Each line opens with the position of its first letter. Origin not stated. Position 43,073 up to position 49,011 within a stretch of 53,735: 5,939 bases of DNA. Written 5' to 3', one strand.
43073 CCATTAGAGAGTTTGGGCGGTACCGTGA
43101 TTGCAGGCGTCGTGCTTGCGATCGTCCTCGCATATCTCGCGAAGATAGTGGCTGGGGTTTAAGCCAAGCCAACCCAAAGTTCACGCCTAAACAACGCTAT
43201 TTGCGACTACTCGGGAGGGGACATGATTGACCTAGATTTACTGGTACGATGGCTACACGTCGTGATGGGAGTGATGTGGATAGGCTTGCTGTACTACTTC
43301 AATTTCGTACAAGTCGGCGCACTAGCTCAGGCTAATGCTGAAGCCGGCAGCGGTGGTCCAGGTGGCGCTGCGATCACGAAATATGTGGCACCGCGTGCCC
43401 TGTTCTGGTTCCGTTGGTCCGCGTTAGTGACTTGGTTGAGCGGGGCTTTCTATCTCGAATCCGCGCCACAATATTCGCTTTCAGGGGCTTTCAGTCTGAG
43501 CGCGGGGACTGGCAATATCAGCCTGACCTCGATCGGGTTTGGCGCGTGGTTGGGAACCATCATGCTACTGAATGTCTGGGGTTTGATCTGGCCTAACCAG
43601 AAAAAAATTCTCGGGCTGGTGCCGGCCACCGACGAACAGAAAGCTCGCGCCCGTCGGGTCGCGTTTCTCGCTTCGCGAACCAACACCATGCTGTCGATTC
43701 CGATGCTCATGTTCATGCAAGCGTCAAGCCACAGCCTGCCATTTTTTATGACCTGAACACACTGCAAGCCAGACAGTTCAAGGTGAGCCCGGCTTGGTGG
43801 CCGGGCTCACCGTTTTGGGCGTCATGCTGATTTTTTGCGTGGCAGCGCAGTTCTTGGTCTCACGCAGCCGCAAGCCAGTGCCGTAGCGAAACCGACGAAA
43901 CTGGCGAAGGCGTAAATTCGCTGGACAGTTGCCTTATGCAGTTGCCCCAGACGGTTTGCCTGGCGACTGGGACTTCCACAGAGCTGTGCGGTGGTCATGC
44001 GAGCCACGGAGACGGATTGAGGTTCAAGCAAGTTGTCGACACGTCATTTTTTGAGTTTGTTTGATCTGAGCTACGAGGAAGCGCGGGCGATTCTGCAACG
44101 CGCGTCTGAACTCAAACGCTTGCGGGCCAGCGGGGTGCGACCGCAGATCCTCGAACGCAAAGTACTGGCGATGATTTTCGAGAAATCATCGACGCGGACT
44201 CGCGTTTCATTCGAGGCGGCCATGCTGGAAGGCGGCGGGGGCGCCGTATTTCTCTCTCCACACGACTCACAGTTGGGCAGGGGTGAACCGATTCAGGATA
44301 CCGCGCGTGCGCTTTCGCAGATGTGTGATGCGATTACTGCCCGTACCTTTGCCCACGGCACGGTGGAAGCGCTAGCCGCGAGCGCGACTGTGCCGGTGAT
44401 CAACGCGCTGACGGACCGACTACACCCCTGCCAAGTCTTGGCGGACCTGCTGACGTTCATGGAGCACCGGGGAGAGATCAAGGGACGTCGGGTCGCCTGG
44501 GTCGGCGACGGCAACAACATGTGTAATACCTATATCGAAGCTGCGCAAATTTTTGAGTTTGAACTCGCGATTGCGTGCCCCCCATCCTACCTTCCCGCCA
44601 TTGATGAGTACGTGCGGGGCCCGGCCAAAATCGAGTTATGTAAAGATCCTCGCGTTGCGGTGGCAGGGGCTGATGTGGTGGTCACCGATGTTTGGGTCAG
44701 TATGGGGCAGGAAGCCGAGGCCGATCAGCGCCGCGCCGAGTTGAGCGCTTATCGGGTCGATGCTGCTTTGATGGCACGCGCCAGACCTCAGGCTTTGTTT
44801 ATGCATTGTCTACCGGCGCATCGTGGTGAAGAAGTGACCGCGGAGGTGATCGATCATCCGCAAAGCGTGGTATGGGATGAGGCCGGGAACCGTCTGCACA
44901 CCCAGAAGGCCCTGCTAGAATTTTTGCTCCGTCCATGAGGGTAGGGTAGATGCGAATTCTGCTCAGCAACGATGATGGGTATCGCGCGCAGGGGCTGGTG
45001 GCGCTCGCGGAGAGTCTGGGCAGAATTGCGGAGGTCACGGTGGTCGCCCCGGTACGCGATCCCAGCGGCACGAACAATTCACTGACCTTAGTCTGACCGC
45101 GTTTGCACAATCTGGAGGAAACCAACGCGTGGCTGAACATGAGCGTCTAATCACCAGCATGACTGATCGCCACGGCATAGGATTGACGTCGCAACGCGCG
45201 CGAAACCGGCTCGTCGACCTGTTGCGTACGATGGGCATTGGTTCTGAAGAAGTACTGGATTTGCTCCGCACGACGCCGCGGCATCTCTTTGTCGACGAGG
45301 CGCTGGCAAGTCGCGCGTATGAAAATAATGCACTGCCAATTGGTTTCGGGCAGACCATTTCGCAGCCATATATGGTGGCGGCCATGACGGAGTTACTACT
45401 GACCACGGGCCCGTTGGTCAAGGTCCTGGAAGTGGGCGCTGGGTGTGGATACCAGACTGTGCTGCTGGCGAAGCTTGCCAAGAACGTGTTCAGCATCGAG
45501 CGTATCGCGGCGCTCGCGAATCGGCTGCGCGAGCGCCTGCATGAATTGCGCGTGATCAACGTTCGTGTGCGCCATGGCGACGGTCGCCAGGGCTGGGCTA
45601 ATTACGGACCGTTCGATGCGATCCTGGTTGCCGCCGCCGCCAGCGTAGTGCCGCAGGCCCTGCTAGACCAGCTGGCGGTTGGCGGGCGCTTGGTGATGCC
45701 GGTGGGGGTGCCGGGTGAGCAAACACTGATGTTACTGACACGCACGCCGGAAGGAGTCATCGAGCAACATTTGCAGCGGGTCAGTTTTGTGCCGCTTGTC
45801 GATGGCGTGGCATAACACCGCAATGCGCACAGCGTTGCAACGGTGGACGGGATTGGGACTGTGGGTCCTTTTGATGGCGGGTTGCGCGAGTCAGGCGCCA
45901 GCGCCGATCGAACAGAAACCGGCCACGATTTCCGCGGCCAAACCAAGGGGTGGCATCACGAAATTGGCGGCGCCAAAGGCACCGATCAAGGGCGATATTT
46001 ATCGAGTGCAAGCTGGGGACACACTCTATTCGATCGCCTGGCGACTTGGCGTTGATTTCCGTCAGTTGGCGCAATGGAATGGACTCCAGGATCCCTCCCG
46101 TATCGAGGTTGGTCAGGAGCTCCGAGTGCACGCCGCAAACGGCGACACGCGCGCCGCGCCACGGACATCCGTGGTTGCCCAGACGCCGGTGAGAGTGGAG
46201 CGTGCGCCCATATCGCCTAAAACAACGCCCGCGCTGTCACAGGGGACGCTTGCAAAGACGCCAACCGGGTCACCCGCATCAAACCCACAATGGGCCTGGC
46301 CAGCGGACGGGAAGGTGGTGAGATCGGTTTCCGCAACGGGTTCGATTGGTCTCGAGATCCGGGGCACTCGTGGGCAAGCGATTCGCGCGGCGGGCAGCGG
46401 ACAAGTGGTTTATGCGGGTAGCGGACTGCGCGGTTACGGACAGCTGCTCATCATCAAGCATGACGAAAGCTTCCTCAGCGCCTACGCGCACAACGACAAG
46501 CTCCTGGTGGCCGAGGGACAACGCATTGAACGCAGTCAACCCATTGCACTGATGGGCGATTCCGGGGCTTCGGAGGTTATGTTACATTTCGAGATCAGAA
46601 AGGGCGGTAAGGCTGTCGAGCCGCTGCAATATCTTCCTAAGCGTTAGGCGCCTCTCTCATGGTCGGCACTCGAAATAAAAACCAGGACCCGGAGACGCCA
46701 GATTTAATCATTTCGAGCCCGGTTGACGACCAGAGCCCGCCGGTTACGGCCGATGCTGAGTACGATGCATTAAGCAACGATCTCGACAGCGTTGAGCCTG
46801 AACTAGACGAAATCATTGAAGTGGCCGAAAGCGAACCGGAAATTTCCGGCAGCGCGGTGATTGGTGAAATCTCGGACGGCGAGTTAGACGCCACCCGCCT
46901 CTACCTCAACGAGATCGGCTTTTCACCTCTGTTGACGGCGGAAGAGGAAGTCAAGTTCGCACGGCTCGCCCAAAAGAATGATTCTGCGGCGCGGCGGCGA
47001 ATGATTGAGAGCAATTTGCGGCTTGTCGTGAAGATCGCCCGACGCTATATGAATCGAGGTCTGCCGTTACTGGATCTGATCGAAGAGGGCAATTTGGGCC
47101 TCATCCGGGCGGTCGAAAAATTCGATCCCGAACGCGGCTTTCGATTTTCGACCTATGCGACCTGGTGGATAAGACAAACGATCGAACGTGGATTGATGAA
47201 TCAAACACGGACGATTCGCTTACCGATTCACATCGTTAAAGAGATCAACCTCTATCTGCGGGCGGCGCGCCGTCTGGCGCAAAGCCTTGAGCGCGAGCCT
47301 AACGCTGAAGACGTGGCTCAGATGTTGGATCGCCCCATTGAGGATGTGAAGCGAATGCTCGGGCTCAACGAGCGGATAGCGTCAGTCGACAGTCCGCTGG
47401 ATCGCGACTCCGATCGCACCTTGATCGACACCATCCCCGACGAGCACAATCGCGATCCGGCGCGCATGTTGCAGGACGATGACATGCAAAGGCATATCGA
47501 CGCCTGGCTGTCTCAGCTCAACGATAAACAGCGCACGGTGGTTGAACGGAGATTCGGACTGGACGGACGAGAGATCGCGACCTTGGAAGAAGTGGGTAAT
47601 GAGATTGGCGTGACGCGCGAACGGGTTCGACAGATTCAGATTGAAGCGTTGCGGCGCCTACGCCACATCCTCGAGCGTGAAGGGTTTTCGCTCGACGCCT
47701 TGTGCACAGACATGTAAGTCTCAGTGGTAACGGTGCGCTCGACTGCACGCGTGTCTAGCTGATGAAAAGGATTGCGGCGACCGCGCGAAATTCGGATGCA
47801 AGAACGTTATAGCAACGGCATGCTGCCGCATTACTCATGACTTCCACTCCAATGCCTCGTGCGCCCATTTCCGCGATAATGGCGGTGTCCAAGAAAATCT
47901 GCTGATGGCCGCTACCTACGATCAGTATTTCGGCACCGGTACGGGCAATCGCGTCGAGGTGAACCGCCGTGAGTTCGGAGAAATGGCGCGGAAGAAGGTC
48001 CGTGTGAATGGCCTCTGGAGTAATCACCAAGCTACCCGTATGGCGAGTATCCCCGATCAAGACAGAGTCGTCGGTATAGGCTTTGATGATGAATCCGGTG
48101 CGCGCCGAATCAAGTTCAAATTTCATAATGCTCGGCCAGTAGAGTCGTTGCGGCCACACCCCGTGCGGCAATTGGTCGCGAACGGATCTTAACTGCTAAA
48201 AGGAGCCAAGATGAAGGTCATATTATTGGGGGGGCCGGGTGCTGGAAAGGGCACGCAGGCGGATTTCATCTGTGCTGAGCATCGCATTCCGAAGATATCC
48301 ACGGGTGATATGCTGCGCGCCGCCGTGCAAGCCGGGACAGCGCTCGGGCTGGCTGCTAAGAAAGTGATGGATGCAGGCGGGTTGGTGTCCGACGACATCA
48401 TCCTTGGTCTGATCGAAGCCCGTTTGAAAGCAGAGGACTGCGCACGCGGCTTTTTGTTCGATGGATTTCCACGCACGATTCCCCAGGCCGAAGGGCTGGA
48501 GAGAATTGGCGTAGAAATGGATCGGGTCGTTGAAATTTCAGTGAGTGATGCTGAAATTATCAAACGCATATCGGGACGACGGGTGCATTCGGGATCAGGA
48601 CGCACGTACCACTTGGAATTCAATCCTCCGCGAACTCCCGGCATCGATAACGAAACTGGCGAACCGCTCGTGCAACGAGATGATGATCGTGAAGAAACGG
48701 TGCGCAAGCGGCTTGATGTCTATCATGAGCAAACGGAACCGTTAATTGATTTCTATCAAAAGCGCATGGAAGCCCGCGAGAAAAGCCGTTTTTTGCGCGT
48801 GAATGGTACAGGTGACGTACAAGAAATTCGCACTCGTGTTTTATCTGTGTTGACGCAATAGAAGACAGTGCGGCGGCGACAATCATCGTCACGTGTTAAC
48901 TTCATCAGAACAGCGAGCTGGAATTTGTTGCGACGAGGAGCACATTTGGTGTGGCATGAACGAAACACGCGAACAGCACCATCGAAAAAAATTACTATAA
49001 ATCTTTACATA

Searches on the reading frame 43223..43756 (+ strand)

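Call 29: search_protein_families(library=pfam, proteins=[window:43223-43756:+])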
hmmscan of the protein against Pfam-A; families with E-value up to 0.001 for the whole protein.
window:43223-43756:+ (177 aa): 1 family
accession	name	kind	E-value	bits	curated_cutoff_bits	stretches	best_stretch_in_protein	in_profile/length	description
PF06181.16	Urate_ox_N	-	3.8e-21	76.2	26.9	2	4-78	7-93/295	Urate oxidase N-terminal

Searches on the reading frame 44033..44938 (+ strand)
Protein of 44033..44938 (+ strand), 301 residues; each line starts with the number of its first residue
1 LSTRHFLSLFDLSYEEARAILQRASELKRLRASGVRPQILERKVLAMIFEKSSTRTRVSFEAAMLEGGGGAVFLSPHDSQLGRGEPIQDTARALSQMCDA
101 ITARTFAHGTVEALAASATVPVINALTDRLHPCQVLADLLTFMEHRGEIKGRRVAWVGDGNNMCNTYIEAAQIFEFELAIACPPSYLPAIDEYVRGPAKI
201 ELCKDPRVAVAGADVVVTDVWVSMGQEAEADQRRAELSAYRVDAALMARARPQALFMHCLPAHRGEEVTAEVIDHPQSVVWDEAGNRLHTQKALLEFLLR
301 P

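Call 29: search_protein_families(library=pfam, proteins=[window:44033-44938:+])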
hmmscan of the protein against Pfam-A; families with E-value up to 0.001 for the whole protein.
window:44033-44938:+ (301 aa): 2 families
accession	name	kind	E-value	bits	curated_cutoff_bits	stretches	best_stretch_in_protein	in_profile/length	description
PF00185.30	OTCace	-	3e-52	177.3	29.4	1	150-297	1-156/157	Aspartate/ornithine carbamoyltransferase, Asp/Orn binding domain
PF02729.26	OTCace_N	-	1.2e-48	165.4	29.9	1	4-144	1-148/148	Aspartate/ornithine carbamoyltransferase, carbamoyl-P binding domain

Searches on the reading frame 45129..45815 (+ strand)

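Call 30: search_protein_families(library=pfam, proteins=[window:45129-45815:+])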
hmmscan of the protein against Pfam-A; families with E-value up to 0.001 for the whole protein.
window:45129-45815:+ (228 aa): 5 families
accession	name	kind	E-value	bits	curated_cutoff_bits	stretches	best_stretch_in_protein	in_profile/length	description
PF01135.25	PCMT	-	1.3e-60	205.2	20.3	1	25-226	3-208/210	Protein-L-isoaspartate(D-aspartate) O-methyltransferase (PCMT)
PF00398.26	RrnaAD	-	6.8e-08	32.4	24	1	95-153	30-86/263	Ribosomal RNA adenine dimethylase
PF13649.12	Methyltransf_25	-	4.7e-07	30.8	27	1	99-177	1-80/97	Methyltransferase domain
PF08241.18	Methyltransf_11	-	0.00027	22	21.2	1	100-174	1-73/95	Methyltransferase domain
PF01189.24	Methyltr_RsmB-F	-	0.00039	20.6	27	1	98-172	11-90/199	16S rRNA methyltransferase RsmB/F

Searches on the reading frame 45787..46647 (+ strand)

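Call 30: search_protein_families(library=pfam, proteins=[window:45787-46647:+])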
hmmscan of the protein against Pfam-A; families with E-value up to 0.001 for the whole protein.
window:45787-46647:+ (286 aa): 2 families
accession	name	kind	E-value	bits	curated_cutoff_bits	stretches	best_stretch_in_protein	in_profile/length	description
PF01551.29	Peptidase_M23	-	7.1e-26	90.7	28.7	1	188-279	5-96/96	Peptidase family M23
PF01476.26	LysM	-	1.2e-15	57.6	20.9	1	72-114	1-42/43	LysM domain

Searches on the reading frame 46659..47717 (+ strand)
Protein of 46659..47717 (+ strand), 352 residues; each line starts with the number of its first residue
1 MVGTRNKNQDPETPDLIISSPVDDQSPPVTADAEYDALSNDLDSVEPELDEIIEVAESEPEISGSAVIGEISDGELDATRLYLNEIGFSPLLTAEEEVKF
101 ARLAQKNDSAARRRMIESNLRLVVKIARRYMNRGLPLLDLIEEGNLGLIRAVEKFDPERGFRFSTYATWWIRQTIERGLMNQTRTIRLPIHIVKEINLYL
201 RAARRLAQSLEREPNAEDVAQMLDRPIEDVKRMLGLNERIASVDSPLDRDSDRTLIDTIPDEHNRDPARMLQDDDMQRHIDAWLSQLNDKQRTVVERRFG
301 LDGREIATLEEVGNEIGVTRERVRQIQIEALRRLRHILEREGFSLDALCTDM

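Call 30: search_protein_families(library=pfam, proteins=[window:46659-47717:+])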
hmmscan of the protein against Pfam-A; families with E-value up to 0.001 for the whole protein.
window:46659-47717:+ (352 aa): 4 families
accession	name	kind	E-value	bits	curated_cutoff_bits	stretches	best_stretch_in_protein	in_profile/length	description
PF04542.20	Sigma70_r2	-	8e-25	86.9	24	1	115-184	1-70/71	Sigma-70 region 2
PF04539.22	Sigma70_r3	-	9.4e-20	70.9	25.3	1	195-270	2-77/78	Sigma-70 region 3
PF04545.22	Sigma70_r4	-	2.3e-17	62.7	24.1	1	283-336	1-50/50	Sigma-70, region 4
PF00140.25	Sigma70_r1_2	-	5.6e-13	49.1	22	1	77-109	1-33/34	Sigma-70 factor, region 1.2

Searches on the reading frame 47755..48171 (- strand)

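Call 30: search_protein_families(library=pfam, proteins=[window:47755-48171:-])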
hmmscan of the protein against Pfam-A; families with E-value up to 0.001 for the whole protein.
window:47755-48171:- (138 aa): 1 family
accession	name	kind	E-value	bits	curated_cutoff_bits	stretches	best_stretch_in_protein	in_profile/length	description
PF04430.19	DUF498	-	3.5e-25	88.5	33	1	29-135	1-108/109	Protein of unknown function (DUF498/DUF598)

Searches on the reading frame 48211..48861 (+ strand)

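Call 30: search_protein_families(library=pfam, proteins=[window:48211-48861:+])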
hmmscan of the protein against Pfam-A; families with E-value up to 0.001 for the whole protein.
window:48211-48861:+ (216 aa): 3 families
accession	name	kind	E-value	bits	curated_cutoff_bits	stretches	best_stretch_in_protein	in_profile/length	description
PF00406.28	ADK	-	9.1e-54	182.1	26.8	1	5-185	1-149/151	Adenylate kinase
PF13207.12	AAA_17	-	3.4e-21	76.4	27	1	6-124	1-123/136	AAA domain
PF05191.20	ADK_lid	-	1.1e-15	57.6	26.6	1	123-158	1-36/36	Adenylate kinase, active site lid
